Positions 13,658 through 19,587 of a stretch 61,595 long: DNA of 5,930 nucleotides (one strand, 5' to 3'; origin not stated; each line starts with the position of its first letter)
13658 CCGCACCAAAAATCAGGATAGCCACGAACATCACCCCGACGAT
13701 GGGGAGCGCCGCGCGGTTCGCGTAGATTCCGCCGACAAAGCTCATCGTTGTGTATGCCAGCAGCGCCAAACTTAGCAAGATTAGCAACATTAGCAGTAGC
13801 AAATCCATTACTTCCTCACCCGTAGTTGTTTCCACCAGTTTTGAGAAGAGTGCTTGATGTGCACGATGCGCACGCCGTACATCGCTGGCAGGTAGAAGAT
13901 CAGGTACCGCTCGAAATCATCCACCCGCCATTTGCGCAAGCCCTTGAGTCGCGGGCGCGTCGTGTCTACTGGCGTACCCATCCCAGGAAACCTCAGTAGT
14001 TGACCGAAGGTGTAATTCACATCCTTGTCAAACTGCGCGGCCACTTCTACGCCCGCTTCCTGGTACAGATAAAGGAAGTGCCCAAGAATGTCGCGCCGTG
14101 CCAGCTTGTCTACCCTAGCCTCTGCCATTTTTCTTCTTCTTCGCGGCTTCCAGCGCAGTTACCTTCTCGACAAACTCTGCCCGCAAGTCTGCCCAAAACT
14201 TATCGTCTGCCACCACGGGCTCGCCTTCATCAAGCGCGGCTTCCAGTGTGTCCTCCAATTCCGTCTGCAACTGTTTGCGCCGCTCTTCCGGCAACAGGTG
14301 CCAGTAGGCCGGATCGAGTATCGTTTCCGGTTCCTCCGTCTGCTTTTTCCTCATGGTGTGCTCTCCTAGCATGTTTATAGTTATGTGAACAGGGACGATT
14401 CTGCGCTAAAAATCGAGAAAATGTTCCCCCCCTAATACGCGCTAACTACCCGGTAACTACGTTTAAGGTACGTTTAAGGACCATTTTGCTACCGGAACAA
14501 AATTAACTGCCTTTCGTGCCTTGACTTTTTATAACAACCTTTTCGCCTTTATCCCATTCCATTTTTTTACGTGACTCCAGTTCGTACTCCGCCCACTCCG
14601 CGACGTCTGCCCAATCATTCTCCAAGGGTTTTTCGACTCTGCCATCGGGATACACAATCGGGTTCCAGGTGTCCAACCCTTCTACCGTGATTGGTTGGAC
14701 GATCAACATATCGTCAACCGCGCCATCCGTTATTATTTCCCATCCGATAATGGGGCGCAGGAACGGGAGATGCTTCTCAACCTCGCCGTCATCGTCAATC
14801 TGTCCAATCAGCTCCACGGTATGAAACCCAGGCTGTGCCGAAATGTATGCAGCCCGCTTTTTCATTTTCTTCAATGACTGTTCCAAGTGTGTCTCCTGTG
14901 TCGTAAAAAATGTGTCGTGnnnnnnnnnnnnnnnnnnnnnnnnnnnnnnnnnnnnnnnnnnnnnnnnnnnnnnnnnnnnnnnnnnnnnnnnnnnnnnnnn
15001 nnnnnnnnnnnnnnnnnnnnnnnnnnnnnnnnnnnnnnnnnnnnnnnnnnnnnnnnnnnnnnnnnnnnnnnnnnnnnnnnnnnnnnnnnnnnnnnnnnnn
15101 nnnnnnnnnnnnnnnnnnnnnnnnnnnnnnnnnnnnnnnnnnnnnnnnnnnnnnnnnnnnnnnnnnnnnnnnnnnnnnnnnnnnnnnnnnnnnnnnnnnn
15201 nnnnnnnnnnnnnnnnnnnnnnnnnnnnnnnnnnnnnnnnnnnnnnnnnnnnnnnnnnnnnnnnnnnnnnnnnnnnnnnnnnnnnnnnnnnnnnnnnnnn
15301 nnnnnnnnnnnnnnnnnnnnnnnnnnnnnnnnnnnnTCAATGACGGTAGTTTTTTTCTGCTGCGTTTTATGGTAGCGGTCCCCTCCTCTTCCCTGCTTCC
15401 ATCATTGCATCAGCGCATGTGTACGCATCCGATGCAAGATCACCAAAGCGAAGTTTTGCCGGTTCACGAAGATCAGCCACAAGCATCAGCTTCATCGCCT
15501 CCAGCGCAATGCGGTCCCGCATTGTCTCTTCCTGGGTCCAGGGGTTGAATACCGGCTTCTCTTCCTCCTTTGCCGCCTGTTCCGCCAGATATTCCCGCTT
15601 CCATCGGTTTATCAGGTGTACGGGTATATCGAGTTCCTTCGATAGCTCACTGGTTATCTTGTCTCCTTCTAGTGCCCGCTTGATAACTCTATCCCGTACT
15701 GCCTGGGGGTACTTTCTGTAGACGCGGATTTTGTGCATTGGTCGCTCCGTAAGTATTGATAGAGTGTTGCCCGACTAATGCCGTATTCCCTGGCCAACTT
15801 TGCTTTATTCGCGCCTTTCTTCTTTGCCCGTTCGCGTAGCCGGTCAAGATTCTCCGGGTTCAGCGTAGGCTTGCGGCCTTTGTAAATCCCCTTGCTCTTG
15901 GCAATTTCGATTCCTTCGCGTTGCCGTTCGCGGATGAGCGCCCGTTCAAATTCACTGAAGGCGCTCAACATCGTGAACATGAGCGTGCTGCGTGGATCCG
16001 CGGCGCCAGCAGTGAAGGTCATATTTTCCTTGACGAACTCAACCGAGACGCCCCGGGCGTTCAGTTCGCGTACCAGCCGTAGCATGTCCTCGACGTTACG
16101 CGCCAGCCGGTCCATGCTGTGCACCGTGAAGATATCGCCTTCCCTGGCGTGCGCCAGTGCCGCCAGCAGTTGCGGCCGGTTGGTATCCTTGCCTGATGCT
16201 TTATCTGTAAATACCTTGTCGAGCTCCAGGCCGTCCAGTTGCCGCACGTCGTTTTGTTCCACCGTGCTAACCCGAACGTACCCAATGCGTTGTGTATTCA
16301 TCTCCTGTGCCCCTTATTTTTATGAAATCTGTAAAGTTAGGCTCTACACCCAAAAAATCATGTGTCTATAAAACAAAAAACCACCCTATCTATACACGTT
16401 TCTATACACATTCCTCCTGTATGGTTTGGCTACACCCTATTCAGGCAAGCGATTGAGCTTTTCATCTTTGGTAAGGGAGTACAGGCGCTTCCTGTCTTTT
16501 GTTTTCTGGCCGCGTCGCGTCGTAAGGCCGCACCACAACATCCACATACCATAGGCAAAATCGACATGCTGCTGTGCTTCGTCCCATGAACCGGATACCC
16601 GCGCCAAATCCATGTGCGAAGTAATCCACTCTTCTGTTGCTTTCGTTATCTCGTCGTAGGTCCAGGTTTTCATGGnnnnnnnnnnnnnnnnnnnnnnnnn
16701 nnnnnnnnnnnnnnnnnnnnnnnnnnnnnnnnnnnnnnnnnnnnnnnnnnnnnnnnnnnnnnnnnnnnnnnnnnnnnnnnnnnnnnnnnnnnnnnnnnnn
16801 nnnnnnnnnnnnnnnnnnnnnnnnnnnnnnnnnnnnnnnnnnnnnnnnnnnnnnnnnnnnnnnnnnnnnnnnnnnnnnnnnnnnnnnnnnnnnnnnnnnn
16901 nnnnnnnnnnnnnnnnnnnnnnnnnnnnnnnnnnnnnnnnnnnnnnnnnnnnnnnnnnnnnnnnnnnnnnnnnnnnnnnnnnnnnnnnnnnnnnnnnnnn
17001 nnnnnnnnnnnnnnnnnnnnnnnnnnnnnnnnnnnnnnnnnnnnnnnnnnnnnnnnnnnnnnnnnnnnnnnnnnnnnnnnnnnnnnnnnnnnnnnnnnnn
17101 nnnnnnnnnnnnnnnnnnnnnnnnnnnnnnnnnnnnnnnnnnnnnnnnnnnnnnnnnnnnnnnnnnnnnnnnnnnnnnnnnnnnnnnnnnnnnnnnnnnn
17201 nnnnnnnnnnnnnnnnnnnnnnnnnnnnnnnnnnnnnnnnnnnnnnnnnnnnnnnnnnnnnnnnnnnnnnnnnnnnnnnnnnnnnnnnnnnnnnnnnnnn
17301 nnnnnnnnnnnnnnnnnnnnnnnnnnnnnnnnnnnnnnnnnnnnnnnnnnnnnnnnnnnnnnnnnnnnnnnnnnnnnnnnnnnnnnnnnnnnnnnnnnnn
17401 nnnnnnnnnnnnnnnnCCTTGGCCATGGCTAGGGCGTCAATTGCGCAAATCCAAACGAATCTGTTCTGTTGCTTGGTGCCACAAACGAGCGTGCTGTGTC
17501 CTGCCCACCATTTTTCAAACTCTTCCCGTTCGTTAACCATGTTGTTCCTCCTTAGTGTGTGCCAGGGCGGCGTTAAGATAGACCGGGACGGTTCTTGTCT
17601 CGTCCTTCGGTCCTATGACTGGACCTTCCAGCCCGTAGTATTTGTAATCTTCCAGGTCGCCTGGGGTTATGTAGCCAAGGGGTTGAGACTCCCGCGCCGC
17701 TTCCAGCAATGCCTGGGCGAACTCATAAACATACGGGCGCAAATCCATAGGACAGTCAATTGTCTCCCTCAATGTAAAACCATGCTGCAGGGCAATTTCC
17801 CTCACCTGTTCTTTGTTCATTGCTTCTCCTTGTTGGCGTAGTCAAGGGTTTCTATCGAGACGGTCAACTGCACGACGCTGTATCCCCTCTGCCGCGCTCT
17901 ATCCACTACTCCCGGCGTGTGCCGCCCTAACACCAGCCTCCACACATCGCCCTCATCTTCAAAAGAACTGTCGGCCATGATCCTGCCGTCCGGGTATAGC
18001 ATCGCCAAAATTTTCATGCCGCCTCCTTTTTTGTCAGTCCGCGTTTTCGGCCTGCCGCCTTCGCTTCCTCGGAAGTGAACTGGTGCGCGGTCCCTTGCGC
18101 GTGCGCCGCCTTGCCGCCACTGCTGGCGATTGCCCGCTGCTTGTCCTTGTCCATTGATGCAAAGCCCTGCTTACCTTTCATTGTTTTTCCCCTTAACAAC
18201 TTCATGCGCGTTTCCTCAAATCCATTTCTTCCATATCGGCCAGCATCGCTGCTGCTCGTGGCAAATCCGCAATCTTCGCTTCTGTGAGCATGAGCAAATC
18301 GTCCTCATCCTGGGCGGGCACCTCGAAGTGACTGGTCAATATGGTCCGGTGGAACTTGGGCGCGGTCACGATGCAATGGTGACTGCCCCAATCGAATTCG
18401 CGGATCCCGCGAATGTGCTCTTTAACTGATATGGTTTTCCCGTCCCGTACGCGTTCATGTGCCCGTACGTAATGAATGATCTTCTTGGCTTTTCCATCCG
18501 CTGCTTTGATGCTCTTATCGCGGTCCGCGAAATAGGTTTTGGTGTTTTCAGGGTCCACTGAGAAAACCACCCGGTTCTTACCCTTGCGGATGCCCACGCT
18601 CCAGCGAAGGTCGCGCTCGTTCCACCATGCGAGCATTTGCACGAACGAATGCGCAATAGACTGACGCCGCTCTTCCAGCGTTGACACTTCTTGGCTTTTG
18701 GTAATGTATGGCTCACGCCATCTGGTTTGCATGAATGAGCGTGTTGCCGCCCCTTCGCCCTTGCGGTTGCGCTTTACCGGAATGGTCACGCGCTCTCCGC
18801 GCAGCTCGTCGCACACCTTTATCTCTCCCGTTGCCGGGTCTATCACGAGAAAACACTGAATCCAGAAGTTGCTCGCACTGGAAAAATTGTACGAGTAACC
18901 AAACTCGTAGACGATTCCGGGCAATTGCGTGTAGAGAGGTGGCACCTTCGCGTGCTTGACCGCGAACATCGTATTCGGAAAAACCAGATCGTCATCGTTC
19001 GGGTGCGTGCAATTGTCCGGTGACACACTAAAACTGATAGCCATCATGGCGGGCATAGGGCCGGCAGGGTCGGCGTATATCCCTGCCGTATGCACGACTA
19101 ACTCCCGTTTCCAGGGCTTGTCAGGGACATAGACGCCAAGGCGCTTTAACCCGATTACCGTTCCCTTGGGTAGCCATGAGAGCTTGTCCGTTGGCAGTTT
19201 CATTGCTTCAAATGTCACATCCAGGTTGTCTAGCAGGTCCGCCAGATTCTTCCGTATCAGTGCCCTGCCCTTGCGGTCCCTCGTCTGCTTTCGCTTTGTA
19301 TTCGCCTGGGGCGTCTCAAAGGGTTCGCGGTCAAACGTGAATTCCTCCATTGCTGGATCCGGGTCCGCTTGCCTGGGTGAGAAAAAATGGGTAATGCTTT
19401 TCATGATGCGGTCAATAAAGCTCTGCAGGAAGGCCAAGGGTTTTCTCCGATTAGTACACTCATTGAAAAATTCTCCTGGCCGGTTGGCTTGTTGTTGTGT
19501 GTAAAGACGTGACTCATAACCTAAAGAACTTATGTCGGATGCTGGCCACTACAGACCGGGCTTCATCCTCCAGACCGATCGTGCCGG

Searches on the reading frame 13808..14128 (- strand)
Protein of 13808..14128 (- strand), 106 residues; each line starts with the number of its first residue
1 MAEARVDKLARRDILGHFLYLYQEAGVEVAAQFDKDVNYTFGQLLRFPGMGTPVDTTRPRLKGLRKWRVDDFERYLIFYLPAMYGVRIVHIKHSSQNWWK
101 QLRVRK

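Call 31: search_protein_families(library=pfam, proteins=[window:13808-14128:-], max_evalue=0.01)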
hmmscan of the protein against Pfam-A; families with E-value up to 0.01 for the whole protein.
window:13808-14128:- (106 aa): 1 family
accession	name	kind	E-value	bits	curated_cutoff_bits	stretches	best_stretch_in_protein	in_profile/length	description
PF05016.21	ParE_toxin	-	3.5e-10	40.7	23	1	6-98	3-89/89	ParE toxin of type II toxin-antitoxin system, parDE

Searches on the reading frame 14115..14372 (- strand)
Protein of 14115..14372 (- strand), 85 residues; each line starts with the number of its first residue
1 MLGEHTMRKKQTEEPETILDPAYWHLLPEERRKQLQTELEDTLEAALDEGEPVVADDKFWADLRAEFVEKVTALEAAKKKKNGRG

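Call 31: search_protein_families(library=pfam, proteins=[window:14115-14372:-], max_evalue=0.01)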
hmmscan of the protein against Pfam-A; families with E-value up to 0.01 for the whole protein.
window:14115-14372:- (85 aa): 0 families

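Call 65: search_protein_families(library=pfam, proteins=[window:14115-14372:-], max_evalue=0.01)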
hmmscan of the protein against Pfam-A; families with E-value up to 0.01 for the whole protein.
window:14115-14372:- (85 aa): 0 families

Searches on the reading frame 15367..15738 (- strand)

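Call 31: search_protein_families(library=pfam, proteins=[window:15367-15738:-], max_evalue=0.01)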
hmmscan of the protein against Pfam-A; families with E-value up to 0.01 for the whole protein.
window:15367-15738:- (123 aa): 1 family
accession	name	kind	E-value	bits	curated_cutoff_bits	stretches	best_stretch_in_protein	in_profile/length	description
PF01527.26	HTH_Tnp_1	-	2.6e-08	34.4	24.1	1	8-60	5-57/75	Transposase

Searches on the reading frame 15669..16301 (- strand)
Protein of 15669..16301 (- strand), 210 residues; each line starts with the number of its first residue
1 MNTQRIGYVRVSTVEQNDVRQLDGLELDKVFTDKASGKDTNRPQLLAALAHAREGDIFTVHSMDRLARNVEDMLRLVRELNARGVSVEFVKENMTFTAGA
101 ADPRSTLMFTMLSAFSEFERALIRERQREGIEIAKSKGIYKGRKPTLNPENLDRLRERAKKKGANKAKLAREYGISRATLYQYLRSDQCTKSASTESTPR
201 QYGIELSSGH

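Call 31: search_protein_families(library=pfam, proteins=[window:15669-16301:-], max_evalue=0.01)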
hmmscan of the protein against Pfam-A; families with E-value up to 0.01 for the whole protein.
window:15669-16301:- (210 aa): 8 families
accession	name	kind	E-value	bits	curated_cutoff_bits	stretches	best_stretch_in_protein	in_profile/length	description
PF00239.26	Resolvase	-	2.6e-34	118.8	23.3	1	6-138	2-143/145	Resolvase, N terminal domain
PF02796.21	HTH_7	-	5.9e-11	42.8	23.8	1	142-186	1-44/45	Helix-turn-helix domain of resolvase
PF13443.12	HTH_26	-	0.00033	21.3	22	1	154-185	1-32/63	Cro/C1-type HTH DNA-binding domain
PF05225.22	HTH_psq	-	0.0015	18.6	20.4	1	167-185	20-38/45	helix-turn-helix, Psq domain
PF13309.12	HTH_22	-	0.002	18.6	29.6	0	168-185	46-63/63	HTH domain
PF04967.18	HTH_10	-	0.0035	17.6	23.1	0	162-186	22-46/53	HTH DNA binding domain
PF13518.12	HTH_28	-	0.0039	17.7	25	1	159-185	8-34/52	Helix-turn-helix domain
PF13560.12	HTH_31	-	0.0073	17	27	0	154-186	5-37/64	Helix-turn-helix domain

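Call 32: search_protein_families(library=phrogs, proteins=[window:15669-16301:-], max_evalue=0.001)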
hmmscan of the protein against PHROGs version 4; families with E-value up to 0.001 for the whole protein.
window:15669-16301:- (210 aa): 9 families
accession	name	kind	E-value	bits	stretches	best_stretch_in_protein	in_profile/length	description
phrog_125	-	DNA, RNA and nucleotide metabolism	1.3e-59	202.8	1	4-199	21-215/254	DNA invertase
phrog_95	-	integration and excision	6.4e-24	85.5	1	8-145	93-244/651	integrase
phrog_8275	-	DNA, RNA and nucleotide metabolism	2.4e-09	37.9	1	6-49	3-49/51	DNA invertase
phrog_664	-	DNA, RNA and nucleotide metabolism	6.1e-07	30.5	1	106-200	36-137/210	DNA binding protein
phrog_8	-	transcription regulation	3.9e-06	27.5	1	122-185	58-111/346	transcriptional regulator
phrog_517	-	DNA, RNA and nucleotide metabolism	5.8e-06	28.2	1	106-184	45-122/128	HTH DNA binding protein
phrog_686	-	DNA, RNA and nucleotide metabolism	0.00021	22.5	0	155-186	40-71/76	HTH DNA binding protein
phrog_296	-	integration and excision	0.00032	20.5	0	152-188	229-265/626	DNA transposition protein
phrog_6620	-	integration and excision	0.00089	19.9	0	4-92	57-155/201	transposase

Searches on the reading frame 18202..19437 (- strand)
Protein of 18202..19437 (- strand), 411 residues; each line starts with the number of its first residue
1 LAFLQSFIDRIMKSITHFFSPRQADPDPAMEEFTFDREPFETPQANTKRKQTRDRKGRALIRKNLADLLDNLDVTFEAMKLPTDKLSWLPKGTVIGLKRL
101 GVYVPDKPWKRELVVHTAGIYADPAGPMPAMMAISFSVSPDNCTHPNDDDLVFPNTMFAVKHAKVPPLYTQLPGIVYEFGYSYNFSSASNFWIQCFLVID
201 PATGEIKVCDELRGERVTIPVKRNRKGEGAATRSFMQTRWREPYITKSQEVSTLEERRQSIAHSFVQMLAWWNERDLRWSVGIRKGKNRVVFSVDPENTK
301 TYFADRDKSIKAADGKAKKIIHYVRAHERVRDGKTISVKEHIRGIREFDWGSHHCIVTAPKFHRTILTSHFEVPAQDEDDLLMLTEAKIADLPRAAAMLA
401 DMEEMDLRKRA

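Call 4: search_protein_families(library=pfam, proteins=[window:18202-19437:-], max_evalue=0.01)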
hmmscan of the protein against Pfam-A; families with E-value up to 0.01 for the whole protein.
window:18202-19437:- (411 aa): 0 families

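Call 5: search_protein_families(library=ncbifam, proteins=[window:18202-19437:-], max_evalue=0.01)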
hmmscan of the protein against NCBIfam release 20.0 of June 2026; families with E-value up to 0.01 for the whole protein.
window:18202-19437:- (411 aa): 0 families

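Call 32: search_protein_families(library=phrogs, proteins=[window:18202-19437:-], max_evalue=0.001)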
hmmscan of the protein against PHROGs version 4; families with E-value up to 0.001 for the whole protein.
window:18202-19437:- (411 aa): 0 families

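Call 46: find_related_loci(query=window:18202-19437:-, collection=viral_contigs, flank=10000)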
Query window:18202-19437:- (411 aa) in viral_contigs; peptide patterns used: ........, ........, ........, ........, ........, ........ (x = any residue, [..] = any of these).
7 stretches matched a pattern, but none encodes a relative of the query by tblastn (E <= 1e-3).
